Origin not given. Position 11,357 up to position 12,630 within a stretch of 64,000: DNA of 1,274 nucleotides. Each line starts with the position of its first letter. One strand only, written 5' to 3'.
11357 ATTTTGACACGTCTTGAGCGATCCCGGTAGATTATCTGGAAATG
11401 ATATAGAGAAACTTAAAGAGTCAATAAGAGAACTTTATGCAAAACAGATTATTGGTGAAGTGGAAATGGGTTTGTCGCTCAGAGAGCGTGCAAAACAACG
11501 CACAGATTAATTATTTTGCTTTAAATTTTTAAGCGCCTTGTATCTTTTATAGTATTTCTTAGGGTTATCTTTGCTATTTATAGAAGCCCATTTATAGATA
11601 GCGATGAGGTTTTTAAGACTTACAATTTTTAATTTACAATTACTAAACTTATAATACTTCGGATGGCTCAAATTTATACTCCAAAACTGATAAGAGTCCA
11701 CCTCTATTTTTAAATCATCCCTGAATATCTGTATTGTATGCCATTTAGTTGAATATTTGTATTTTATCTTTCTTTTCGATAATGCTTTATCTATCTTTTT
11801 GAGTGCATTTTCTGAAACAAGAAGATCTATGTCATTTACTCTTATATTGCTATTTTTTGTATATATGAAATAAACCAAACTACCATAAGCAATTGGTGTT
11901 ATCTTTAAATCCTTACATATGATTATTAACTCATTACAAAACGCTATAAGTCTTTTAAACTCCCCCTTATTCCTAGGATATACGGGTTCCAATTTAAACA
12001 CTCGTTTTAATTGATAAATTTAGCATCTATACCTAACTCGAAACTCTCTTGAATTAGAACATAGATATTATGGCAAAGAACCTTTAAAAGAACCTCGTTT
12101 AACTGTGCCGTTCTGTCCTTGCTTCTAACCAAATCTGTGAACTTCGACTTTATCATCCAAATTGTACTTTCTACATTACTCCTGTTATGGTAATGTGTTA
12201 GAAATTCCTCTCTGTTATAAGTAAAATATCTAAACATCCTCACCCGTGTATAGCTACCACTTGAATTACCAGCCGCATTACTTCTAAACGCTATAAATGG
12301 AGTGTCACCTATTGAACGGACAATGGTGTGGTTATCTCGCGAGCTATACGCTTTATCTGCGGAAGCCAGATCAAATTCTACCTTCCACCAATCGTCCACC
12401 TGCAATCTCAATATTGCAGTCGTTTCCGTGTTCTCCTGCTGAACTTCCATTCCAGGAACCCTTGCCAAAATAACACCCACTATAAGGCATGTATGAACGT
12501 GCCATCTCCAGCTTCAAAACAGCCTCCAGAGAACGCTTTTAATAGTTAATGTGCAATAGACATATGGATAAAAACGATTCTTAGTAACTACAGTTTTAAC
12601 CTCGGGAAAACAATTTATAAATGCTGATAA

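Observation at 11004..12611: AT-rich accessory insert bracketed by ~150-160 bp direct repeats of the speB/gyrB promoter region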

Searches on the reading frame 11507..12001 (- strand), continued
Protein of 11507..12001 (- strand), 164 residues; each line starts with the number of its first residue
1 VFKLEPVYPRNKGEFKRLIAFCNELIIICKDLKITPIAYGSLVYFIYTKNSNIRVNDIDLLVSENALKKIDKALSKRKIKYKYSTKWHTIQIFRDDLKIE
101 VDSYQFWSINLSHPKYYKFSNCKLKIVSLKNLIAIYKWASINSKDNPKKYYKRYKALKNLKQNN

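Call 70: fold_search(model_id=the predicted structure, library=pdb)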
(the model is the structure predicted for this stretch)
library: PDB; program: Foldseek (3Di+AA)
matches with E <= 10: 545; with E <= 0.001: 18
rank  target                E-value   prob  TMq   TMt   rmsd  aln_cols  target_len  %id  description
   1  2ewr                  2.7e-06  1.00  0.59  0.61   4.9       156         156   17  Crystal structure of a putative nucleotidyltransferase (tm1012) from Thermotoga maritima at 1.60 A resolution (released 2005-12-06)
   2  2fcl                  1.4e-05  1.00  0.61  0.64   5.1       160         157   16  Crystal structure of a putative nucleotidyltransferase (tm1012) from Thermotoga maritima at 1.35 A resolution (released 2006-03-14)
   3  4hx0                  2.3e-05  1.00  0.55  0.56   6.5       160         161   17  Crystal structure of a putative nucleotidyltransferase (TM1012) from Thermotoga maritima at 1.87 A resolution (released 2013-09-11)
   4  4fo1_A                3.3e-05  1.00  0.55  0.57   4.6       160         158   12  Crystal structure of lincosamide antibiotic adenylyltransferase LnuA, apo (released 2012-07-04)
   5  4wqk                  9.1e-05  1.00  0.58  0.55   5.3       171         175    8  Crystal structure of aminoglycoside nucleotidylyltransferase ANT(2")-Ia, apo form (released 2014-11-12)
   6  5cfs                  1.0e-04  1.00  0.62  0.59   5.0       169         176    9  Crystal Structure of ANT(2")-Ia in complex with AMPCPP and tobramycin (released 2016-03-16)
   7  5cfu                  1.5e-04  1.00  0.61  0.58   4.9       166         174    9  Crystal Structure of ANT(2")-Ia in complex with adenylyl-2"-tobramycin (released 2016-07-20)
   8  4xje                  1.5e-04  1.00  0.61  0.57   5.2       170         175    9  CRYSTAL STRUCTURE OF ANT(2") IN COMPLEX WITH AMP AND TOBRAMYCIN (released 2016-01-20)
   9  4wse_B                1.6e-04  1.00  0.55  0.22   5.0       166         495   13  Crystal structure of the Mimivirus polyadenylate synthase (released 2015-04-01)
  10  8an5_B                1.8e-04  1.00  0.64  0.58   3.6       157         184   13  MenAT1 toxin-antitoxin complex (rv0078a-rv0078b) from Mycobacterium tuberculosis H37Rv (released 2023-08-02)
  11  5kqj_MODEL_1_A        3.2e-04  1.00  0.59  0.53   4.3       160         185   11  Solution Structure of Antibiotic-Resistance Factor ANT(2'')-Ia Reveals Substrate-Regulated Conformation Dynami (released 2017-07-12)
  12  4wse_A                3.6e-04  1.00  0.56  0.22   5.0       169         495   14  Crystal structure of the Mimivirus polyadenylate synthase (released 2015-04-01)
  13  5uvd                  3.8e-04  1.00  0.56  0.45   4.8       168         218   13  Crystal structure of an antigenic nucleotidyltransferase-like protein from Paracoccidioides brasiliensis (released 2018-01-31)
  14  1vfg_A                4.6e-04  1.00  0.39  0.20   8.4       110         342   18  Crystal structure of tRNA nucleotidyltransferase complexed with a primer tRNA and an incoming ATP analog (released 2004-08-10)
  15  1vfg_B                6.5e-04  1.00  0.39  0.19   8.4       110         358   18  Crystal structure of tRNA nucleotidyltransferase complexed with a primer tRNA and an incoming ATP analog (released 2004-08-10)
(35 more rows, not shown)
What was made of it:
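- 11507..12001 (-): orf164, a small stand-alone nucleotidyltransferase and passenger gene. G+C is 27-29%. Foldseek hits TM1012, LnuA, ANT(2'')-Ia and MenT1 at E = 3e-6 to 1e-3 (call 70).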

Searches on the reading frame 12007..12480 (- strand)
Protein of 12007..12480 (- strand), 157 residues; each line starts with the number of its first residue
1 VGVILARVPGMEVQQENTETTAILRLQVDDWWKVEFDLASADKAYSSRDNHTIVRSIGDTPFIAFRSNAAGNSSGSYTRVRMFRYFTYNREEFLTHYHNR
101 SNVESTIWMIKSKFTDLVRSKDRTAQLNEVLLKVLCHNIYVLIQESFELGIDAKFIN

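Call 8: search_protein_families(library=pfam, proteins=[window:12007-12480:-], max_evalue=0.01)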
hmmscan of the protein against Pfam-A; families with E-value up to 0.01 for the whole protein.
window:12007-12480:- (157 aa): 1 family
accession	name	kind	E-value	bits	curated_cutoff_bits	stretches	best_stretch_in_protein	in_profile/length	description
PF01609.27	DDE_Tnp_1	-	3.9e-05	23.9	23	1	27-139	71-200/200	Transposase DDE domain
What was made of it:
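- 12007..12366 (-): C-terminal 118 residues of an IS5-family DDE transposase (remnant). The first catalytic D and the N-terminal half are missing. PF01609 profile positions 71-200 of 200 (call 8).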

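Call 19: find_homologous_proteins(query=window:12007-12480:-)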
Query window:12007-12480:- (157 aa): 190 proteins with E <= 0.001 among 210 candidates; the best 120 are listed.
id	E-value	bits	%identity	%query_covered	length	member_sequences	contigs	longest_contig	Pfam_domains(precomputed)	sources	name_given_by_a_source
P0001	9.1e-99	345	99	100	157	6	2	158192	-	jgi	jgi:transposase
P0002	2.9e-43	165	58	95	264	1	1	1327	PF01609.28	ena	-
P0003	2.1e-41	159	55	99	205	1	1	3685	PF01609.28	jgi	-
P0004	7.2e-41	157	65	75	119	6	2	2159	-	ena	-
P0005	1.6e-40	156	64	75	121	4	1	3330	PF01609.28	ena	-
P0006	2.1e-40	156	64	75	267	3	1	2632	PF01609.28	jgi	-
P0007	4.7e-40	155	68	71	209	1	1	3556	PF01609.28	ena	-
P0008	1.8e-39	153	64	75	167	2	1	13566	PF01609.28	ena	-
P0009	4.7e-39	151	67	69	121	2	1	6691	-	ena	-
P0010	8.3e-39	151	64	75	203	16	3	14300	PF01609.28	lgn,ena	-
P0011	2.3e-38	149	51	98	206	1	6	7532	PF01609.28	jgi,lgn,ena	jgi:transposase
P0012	7.2e-38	148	64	74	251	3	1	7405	PF01609.28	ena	-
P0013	9.1e-38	147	59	75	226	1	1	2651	PF01609.28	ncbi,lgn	-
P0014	9.5e-38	147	60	74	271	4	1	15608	PF01609.28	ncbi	-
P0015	2.4e-37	146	63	76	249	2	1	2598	PF01609.28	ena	-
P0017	4.9e-37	145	62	75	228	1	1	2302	PF01609.28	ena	-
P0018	7.0e-37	144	52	90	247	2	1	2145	PF01609.28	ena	-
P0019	8.3e-37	144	63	74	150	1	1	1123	PF01609.28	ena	-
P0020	2.0e-36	143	64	75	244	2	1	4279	PF01609.28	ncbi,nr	ncbi:MAG: transposase, partial [Candidatus Micrarchaeota archaeon]|nr:transposase [Candidatus Micrar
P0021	5.0e-36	142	51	91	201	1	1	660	PF01609.28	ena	-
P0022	1.6e-35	140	57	75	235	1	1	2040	PF01609.28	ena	-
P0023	2.6e-35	139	59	75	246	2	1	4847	PF01609.28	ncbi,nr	ncbi:MAG: transposase [Candidatus Marsarchaeota archaeon]|nr:transposase [Candidatus Marsarchaeota a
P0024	1.4e-34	137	59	73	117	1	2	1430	PF01609.28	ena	-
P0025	1.5e-34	137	56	75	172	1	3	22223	PF01609.28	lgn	-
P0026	1.5e-34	137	50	98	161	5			PF01609.28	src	-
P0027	1.9e-34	137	52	92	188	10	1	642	PF01609.28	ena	-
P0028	4.4e-34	135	61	71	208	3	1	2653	PF01609.28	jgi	jgi:transposase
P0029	5.8e-34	135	46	95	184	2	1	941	PF01609.28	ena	-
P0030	6.2e-34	135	66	63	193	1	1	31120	PF01609.28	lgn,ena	-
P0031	6.8e-34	135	59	71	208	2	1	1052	PF01609.28,PF13751.13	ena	-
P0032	7.7e-34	135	83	48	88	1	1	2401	-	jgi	jgi:transposase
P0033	1.3e-33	134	58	71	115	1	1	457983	PF01609.28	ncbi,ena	-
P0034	3.5e-33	132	51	89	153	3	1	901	PF01609.28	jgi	-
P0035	3.5e-33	132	52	76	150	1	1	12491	PF01609.28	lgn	-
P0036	4.0e-33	132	48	99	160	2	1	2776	PF01609.28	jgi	jgi:transposase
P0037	4.1e-33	132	59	74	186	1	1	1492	PF01609.28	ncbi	-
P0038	4.2e-33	132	55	75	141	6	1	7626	PF01609.28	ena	-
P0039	4.7e-33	132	50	92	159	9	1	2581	PF01609.28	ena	-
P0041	6.0e-33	132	59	74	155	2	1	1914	PF01609.28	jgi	jgi:transposase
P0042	7.3e-33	131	47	98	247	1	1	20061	PF01609.28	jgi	jgi:transposase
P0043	1.4e-32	130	56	74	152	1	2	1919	PF01609.28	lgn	-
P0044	1.4e-32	130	56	75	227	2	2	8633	PF01609.28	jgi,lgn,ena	jgi:transposase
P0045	2.5e-32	130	54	74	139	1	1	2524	PF01609.28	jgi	jgi:transposase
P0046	3.8e-32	129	55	74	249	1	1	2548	PF01609.28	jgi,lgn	jgi:transposase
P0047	4.1e-32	129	55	74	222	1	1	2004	PF01609.28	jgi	jgi:transposase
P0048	6.1e-32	128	49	99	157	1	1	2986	PF01609.28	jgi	jgi:transposase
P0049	7.4e-32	128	54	74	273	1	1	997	PF01609.28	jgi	-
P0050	8.9e-32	128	55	78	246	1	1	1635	PF01609.28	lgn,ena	-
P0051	1.1e-31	128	56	74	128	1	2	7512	PF01609.28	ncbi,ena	-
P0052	1.3e-31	127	67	61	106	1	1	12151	PF01609.28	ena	-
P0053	1.6e-31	127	55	74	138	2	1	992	PF01609.28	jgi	-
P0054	1.7e-31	127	56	77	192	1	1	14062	PF01609.28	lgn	-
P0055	2.3e-31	127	55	74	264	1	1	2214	PF01609.28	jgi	jgi:transposase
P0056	3.2e-31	126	59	74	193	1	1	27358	PF01609.28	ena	-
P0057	5.3e-31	125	46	98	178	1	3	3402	PF01609.28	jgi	jgi:transposase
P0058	5.6e-31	125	54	74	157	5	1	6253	PF01609.28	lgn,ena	-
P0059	7.2e-31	125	59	74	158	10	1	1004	PF01609.28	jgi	jgi:transposase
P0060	8.2e-31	125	56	74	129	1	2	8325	PF01609.28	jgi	jgi:transposase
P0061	8.3e-31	125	56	70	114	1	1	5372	PF01609.28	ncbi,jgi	-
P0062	9.0e-31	125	46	98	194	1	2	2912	PF01609.28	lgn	-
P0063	1.0e-30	124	53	75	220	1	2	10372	PF01609.28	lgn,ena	-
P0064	1.1e-30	124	56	74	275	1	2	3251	PF01609.28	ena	-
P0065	1.4e-30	124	47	98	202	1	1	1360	PF01609.28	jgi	jgi:hypothetical protein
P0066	1.8e-30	124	56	74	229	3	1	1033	PF01609.28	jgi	jgi:transposase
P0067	2.1e-30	123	55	74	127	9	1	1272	PF01609.28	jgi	jgi:transposase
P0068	2.5e-30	123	48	98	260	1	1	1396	PF01609.28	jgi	-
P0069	4.5e-30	122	51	78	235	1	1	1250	PF01609.28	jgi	jgi:transposase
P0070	5.0e-30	122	54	74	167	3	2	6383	PF01609.28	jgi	jgi:hypothetical protein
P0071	5.1e-30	122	53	75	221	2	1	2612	PF01609.28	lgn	-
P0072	5.2e-30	122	56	74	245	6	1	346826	PF01609.28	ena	-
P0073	5.6e-30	122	57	74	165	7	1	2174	PF01609.28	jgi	jgi:transposase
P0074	6.0e-30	122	57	74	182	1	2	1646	PF01609.28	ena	-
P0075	7.6e-30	122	52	75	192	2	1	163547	PF01609.28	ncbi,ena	-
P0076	7.9e-30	122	52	74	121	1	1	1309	PF01609.28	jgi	jgi:transposase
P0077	9.4e-30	121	57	75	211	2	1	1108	PF01609.28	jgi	jgi:transposase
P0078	1.1e-29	121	56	74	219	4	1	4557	PF01609.28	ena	-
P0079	1.2e-29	121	56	74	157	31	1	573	PF01609.28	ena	-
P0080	1.3e-29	121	55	74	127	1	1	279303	PF01609.28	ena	-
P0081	1.4e-29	121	55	74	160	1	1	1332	PF01609.28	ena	-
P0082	1.5e-29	121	56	74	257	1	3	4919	PF01609.28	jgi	jgi:transposase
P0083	1.8e-29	120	57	74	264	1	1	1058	PF01609.28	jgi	jgi:transposase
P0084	2.0e-29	120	56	70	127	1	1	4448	PF01609.28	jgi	jgi:transposase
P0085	2.2e-29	120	53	74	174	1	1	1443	PF01609.28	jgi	jgi:hypothetical protein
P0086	2.4e-29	120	56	73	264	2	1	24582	PF01609.28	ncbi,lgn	-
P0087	2.5e-29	120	54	74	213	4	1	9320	PF01609.28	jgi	jgi:hypothetical protein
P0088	2.6e-29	120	56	74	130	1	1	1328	PF01609.28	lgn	-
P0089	3.0e-29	120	52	74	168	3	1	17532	PF01609.28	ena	-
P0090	3.5e-29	119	44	93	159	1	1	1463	PF01609.28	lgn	-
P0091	3.7e-29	119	52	75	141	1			PF01609.28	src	-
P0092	3.8e-29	119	53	74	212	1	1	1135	PF01609.28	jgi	jgi:transposase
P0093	3.8e-29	119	53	74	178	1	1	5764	PF01609.28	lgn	-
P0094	3.9e-29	119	55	72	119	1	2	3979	PF01609.28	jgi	jgi:transposase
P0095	4.1e-29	119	47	96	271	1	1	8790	PF01609.28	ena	-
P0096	4.7e-29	119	46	96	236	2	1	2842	PF01609.28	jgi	jgi:transposase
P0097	5.9e-29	119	54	69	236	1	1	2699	PF01609.28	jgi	jgi:transposase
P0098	6.1e-29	119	47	96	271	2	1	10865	PF01609.28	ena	-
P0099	6.5e-29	119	54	74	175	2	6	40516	PF01609.28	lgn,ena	-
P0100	6.6e-29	119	53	77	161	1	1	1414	PF01609.28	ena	-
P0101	6.9e-29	119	45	98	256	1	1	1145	PF01609.28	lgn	-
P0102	7.3e-29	118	53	74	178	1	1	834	PF01609.28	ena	-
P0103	7.9e-29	118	52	74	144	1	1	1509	PF01609.28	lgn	-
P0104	8.5e-29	118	56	72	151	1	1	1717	PF01609.28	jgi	jgi:transposase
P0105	8.8e-29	118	54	74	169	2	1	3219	PF01609.28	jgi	jgi:transposase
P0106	1.0e-28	118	53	74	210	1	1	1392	PF01609.28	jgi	jgi:transposase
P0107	1.3e-28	118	56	74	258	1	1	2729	PF01609.28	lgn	-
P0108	1.4e-28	117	54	74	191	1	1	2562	PF01609.28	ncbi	-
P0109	1.5e-28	117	55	74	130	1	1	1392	PF01609.28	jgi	jgi:transposase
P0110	1.8e-28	117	43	99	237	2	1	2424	PF01609.28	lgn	-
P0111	2.1e-28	117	53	73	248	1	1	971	PF01609.28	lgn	-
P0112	2.7e-28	117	51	75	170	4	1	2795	PF01609.28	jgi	-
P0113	2.9e-28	116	75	49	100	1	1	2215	-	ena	-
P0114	4.4e-28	116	53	74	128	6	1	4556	PF01609.28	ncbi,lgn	-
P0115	4.7e-28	116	55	74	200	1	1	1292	PF01609.28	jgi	jgi:hypothetical protein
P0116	6.4e-28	115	52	80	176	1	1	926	PF01609.28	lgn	-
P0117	1.0e-27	115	54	75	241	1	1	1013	PF01609.28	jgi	jgi:transposase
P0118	1.2e-27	114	49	76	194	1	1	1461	PF01609.28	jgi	jgi:transposase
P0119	1.3e-27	114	53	74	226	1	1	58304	PF01609.28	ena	-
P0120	1.4e-27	114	53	74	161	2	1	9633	PF01609.28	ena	-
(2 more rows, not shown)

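Call 29: find_encoding_contigs(protein=P0032, flank=5000)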
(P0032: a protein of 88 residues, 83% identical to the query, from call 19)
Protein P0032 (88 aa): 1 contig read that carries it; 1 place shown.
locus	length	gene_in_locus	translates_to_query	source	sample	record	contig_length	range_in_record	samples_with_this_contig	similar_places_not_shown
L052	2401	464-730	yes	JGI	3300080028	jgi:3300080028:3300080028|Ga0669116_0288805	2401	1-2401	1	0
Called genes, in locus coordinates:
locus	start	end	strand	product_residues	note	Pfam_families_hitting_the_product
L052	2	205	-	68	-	?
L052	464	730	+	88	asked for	-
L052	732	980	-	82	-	-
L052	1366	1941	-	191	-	PF01193:RNA_pol_L, PF01000:RNA_pol_A_bac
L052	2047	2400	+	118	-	?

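Call 30: find_encoding_contigs(protein=P0113, flank=5000)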
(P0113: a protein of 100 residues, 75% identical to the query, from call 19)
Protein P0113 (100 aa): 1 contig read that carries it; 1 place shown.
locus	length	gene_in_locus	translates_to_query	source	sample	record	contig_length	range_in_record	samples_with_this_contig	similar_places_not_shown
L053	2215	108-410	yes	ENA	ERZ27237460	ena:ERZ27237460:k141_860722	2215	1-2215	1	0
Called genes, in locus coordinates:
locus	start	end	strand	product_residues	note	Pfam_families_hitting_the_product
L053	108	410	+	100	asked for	-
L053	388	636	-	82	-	-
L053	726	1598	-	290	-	PF13385:Laminin_G_3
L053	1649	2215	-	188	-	?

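Call 33: find_encoding_contigs(protein=P0014, flank=1500, max_places=3)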
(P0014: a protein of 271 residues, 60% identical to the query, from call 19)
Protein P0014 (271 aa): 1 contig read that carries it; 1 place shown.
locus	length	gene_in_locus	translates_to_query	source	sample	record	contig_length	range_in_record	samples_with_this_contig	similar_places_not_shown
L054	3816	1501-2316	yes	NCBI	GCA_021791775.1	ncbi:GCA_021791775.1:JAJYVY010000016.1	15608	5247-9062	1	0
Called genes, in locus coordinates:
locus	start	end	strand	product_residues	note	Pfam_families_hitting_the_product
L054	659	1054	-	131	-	PF01850:PIN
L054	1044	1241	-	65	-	PF04014:MazE_antitoxin (weak)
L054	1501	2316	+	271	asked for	PF01609:DDE_Tnp_1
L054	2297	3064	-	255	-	-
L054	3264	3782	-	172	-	PF18306:LDcluster4, PF03641:Lysine_decarbox (weak)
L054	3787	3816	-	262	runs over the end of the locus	-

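Call 34: find_encoding_contigs(protein=P0006, flank=1500, max_places=3)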
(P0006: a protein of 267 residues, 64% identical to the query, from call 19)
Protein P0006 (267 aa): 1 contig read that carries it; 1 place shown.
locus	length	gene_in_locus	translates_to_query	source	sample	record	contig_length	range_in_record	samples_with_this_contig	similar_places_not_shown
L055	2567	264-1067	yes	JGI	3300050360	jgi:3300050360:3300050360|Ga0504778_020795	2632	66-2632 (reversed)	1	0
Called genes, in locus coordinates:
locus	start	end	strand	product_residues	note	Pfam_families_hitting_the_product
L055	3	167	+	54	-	?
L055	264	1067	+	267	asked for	PF01609:DDE_Tnp_1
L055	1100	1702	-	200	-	-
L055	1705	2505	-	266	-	-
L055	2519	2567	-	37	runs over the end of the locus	?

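Call 58: search_protein_families(library=ncbifam, proteins=[window:12007-12480:-, P0002, P0014], max_evalue=0.01)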
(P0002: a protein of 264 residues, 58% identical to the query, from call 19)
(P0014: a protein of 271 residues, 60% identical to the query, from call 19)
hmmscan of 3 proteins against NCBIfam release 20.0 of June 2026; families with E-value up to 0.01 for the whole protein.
window:12007-12480:- (157 aa): 2 families
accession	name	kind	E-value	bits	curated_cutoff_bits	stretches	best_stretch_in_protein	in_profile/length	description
NF033579.1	transpos_IS5_2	equivalog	5.3e-16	58.9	140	1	11-139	156-287/289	IS5 family transposase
NF033593.1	transpos_ISNCY_1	equivalog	0.0028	16.4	325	1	89-142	388-442/444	ISNCY family transposase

P0002 (264 aa): 6 families
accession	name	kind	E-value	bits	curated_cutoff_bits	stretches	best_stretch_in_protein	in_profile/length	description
NF033579.1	transpos_IS5_2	equivalog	3.1e-35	122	140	1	6-246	52-287/289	IS5 family transposase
NF033551.1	transpos_IS1182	equivalog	1e-13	51.1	270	1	101-181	269-348/488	IS1182 family transposase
NF033592.1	transpos_IS4_1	equivalog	7.7e-05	22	115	1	71-176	109-210/332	IS4 family transposase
NF033541.0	transpos_ISH3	equivalog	0.0015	17.8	225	1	178-251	226-298/298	ISH3 family transposase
NF033580.1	transpos_IS5_3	equivalog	0.0024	17.5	110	1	66-181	87-207/258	IS5 family transposase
NF033593.1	transpos_ISNCY_1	equivalog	0.0032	16.2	325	1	110-249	311-442/444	ISNCY family transposase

P0014 (271 aa): 7 families
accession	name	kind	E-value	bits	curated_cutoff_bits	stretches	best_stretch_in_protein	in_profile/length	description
NF033579.1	transpos_IS5_2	equivalog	1.2e-28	100.4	140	1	2-249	48-288/289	IS5 family transposase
NF033551.1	transpos_IS1182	equivalog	2.7e-11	43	270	1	101-174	269-343/488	IS1182 family transposase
NF033593.1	transpos_ISNCY_1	equivalog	1.5e-05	23.9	325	1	108-252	309-443/444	ISNCY family transposase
NF033581.1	transpos_IS5_4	equivalog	6.4e-05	22.5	140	1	88-248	143-284/285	IS5 family transposase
NF033580.1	transpos_IS5_3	equivalog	0.00013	21.7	110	1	33-183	54-207/258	IS5 family transposase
NF033592.1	transpos_IS4_1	equivalog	0.0027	16.9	115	0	12-177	43-211/332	IS4 family transposase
NF033578.1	transpos_IS5_1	equivalog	0.0045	16.1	275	1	100-251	284-416/419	IS5 family transposase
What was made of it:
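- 12007..12366 (-): NF033579 profile positions 156-287 of 289 (call 58).
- On IS5-family transposase: The score is 58.9 bits against a cut-off of 140 (calls 8, 58).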

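Call 59: search_protein_families(library=padloc, proteins=[window:12007-12480:-], max_evalue=0.01)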
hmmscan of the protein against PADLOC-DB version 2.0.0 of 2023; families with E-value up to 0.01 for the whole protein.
window:12007-12480:- (157 aa): 0 families
